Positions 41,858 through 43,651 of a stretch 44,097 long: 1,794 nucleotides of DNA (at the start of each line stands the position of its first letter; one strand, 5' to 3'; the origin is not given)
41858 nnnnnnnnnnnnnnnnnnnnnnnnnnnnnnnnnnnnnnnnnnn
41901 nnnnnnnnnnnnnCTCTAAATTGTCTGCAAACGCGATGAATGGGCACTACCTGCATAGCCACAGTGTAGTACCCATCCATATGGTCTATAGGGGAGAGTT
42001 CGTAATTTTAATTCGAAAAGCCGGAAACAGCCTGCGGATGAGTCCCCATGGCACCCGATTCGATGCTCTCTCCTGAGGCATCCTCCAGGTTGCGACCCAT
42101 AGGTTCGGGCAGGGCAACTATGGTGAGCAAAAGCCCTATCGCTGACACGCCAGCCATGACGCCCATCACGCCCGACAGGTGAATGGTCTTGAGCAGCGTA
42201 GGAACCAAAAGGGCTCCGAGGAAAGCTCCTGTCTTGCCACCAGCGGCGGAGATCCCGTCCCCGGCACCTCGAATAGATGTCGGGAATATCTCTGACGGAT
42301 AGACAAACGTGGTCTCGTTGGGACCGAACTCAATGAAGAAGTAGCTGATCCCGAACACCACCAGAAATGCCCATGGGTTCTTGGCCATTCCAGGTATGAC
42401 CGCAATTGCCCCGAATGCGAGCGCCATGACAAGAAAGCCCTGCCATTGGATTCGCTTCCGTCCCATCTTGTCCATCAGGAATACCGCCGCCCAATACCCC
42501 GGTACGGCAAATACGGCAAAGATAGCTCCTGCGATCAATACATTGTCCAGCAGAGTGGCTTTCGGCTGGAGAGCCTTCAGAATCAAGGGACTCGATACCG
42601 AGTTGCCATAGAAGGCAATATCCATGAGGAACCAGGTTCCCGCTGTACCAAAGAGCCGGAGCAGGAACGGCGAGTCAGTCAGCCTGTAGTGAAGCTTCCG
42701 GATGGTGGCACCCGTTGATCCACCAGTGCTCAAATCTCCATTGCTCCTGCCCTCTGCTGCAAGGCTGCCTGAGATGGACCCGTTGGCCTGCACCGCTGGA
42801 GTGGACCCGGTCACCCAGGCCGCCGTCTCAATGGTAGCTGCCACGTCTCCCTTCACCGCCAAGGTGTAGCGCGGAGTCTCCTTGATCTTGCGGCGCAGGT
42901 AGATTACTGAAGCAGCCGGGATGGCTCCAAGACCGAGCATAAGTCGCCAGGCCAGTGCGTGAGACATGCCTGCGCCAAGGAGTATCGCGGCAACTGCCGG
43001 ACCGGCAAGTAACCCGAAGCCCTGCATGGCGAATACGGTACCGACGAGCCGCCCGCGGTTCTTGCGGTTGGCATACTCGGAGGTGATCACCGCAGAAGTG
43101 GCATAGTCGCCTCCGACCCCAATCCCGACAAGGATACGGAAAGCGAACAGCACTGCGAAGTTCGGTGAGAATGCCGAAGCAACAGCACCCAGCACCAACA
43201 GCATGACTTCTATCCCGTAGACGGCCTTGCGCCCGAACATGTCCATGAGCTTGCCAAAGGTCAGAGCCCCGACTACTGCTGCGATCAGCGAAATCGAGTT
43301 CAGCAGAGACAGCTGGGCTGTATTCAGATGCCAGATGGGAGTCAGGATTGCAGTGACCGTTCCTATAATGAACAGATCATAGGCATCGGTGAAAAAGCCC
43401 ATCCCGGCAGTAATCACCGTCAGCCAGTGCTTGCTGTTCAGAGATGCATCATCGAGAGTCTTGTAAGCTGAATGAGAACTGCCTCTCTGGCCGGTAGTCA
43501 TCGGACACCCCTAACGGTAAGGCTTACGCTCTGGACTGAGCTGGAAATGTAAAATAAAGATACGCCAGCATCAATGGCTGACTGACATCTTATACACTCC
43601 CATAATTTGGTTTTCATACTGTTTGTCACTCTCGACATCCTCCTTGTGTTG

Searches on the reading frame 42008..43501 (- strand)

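Call 62: search_protein_families(library=pfam, proteins=[window:42008-43501:-], max_evalue=0.01)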
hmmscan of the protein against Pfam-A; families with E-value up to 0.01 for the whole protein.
window:42008-43501:- (497 aa): 3 families
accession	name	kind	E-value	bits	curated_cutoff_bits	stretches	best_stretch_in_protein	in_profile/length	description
PF00083.30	Sugar_tr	-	5.7e-53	180.8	22.3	1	34-475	7-448/452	Sugar (and other) transporter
PF07690.21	MFS_1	-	7.8e-33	114.3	33.4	2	34-390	3-311/347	Major Facilitator Superfamily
PF06779.20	MFS_4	-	2e-05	24.5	26.3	1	58-196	24-164/364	Uncharacterised MFS-type transporter YbfB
